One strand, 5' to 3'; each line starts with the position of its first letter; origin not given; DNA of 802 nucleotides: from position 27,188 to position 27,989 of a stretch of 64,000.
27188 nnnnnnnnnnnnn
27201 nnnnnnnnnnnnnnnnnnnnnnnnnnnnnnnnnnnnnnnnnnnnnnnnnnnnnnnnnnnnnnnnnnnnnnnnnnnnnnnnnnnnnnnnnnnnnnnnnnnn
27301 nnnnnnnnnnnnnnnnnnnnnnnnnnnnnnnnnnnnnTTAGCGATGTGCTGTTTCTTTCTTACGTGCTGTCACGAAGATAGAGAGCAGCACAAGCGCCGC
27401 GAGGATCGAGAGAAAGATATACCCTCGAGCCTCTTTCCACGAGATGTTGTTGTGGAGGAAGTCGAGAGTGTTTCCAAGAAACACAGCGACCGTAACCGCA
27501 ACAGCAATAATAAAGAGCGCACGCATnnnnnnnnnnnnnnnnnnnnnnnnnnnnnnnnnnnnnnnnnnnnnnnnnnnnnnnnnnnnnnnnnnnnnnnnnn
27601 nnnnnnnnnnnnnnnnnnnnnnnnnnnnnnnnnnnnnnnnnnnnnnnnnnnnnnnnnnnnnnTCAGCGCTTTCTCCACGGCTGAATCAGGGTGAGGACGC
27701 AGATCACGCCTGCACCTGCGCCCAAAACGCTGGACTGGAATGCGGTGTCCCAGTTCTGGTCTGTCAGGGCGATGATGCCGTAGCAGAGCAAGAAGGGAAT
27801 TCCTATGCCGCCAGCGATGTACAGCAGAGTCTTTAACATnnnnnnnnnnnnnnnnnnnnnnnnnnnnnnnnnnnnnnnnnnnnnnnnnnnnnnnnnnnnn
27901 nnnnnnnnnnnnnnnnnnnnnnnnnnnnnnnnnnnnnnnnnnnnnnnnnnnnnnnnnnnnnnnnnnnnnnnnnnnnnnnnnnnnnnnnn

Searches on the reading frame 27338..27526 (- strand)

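Call 6: search_protein_families(library=pfam, proteins=[window:27338-27526:-], max_evalue=1)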
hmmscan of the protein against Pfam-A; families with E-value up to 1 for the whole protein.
window:27338-27526:- (62 aa): 6 families
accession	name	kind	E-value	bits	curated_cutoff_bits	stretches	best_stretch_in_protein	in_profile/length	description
PF07695.17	7TMR-DISM_7TM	-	0.0082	16.5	29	1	3-52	35-85/205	7TM diverse intracellular signalling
PF20342.3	DUF6637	-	0.066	13.8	27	1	2-54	43-98/103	Family of unknown function (DUF6637)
PF21035.3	CCDC138_C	-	0.077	12.6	26.6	1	5-57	137-188/291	Coiled-coil domain-containing protein 138, C-terminal domain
PF04995.19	CcmD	-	0.14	12.7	25.6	0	7-22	9-24/44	Heme exporter protein D (CcmD)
PF17870.6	Insulin_TMD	-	0.52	10.9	33.4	0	37-59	22-44/47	Insulin receptor trans-membrane segment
PF07963.17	N_methyl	-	0.78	9.9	21.2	1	33-54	4-25/27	Prokaryotic N-terminal methylation motif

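Call 7: search_protein_families(library=ncbifam, proteins=[window:27338-27526:-], max_evalue=1)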
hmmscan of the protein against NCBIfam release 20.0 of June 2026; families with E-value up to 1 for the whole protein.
window:27338-27526:- (62 aa): 6 families
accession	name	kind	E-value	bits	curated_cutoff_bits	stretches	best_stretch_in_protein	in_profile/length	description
TIGR01218.1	Gpos_tandem_5TM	subfamily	0.014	15.1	35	1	4-62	69-127/208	tandem five-TM protein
NF047803.1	LIC12338_lipo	equivalog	0.087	12.7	90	1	33-59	4-30/66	LIC12338 family lipoprotein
TIGR02976.1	phageshock_pspB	equivalog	0.099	12.9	51.7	1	1-34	1-34/75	envelope stress response membrane protein PspB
NF002636.0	PRK02304.1-5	equivalog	0.11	12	125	1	25-57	55-86/176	adenine phosphoribosyltransferase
NF033486.1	harvest_ssl1498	equivalog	0.51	10.3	45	1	31-54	26-49/53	photosystem II assembly protein Psb34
NF045529.2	Heimdall-CTERM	domain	0.59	10.6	24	1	35-57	4-25/26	Heimdall-CTERM domain-containing surface protein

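Call 83: search_protein_families(library=phrogs, proteins=[window:27338-27526:-], max_evalue=0.05)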
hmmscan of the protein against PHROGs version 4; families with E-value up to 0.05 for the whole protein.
window:27338-27526:- (62 aa): 1 family
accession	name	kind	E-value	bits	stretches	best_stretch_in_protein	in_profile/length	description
phrog_14192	-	unknown function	0.023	15.3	1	17-28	13-24/38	-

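Call 85: search_protein_families(library=padloc, proteins=[window:27338-27526:-], max_evalue=0.05)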
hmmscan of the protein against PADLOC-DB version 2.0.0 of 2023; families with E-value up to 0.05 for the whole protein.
window:27338-27526:- (62 aa): 0 families

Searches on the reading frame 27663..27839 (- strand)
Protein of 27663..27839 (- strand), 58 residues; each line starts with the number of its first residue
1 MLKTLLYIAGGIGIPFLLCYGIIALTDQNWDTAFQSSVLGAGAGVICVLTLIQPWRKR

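Call 6: search_protein_families(library=pfam, proteins=[window:27663-27839:-], max_evalue=1)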
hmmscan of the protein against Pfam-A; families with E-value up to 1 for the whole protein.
window:27663-27839:- (58 aa): 1 family
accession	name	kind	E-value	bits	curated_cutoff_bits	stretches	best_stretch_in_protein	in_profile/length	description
PF06785.16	UPF0242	-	0.31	11.5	33.5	1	6-57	11-59/194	Uncharacterised protein family (UPF0242) N-terminus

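Call 7: search_protein_families(library=ncbifam, proteins=[window:27663-27839:-], max_evalue=1)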
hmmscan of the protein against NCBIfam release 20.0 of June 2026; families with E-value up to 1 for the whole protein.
window:27663-27839:- (58 aa): 0 families

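Call 83: search_protein_families(library=phrogs, proteins=[window:27663-27839:-], max_evalue=0.05)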
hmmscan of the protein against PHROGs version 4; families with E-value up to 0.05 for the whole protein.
window:27663-27839:- (58 aa): 0 families

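Call 85: search_protein_families(library=padloc, proteins=[window:27663-27839:-], max_evalue=0.05)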
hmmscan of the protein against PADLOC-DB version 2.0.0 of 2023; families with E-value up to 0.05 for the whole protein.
window:27663-27839:- (58 aa): 0 families
